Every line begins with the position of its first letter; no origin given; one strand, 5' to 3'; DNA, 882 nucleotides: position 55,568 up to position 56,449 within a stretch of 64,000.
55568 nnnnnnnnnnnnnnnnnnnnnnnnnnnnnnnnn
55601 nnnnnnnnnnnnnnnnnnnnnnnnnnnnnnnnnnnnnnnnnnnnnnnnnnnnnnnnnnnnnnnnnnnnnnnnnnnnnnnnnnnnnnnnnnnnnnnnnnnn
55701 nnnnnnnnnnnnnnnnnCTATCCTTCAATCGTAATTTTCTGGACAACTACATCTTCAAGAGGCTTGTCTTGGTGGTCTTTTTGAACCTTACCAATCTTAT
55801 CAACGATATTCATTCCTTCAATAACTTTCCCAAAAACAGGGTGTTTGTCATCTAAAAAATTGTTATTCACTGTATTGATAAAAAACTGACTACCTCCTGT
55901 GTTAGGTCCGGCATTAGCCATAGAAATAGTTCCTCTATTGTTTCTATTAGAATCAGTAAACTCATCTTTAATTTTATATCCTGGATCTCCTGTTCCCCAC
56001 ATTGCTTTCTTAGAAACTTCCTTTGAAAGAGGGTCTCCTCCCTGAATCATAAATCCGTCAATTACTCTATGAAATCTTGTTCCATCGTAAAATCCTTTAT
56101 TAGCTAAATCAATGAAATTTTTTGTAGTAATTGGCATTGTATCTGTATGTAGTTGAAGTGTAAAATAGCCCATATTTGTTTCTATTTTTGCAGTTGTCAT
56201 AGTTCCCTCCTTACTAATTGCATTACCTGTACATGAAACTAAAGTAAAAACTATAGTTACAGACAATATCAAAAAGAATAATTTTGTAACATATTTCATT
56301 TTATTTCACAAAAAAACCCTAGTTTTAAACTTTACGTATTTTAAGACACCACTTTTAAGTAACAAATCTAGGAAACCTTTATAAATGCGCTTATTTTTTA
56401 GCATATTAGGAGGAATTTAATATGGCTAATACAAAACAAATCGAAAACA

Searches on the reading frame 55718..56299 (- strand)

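Call 50: search_protein_families(library=pfam, proteins=[window:55718-56299:-], max_evalue=0.001)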
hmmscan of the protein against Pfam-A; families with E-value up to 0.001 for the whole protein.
window:55718-56299:- (193 aa): 1 family
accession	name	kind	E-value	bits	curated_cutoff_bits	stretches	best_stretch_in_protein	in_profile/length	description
PF00160.26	Pro_isomerase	-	2.9e-53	180.8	21.7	1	37-190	2-158/159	Cyclophilin type peptidyl-prolyl cis-trans isomerase/CLD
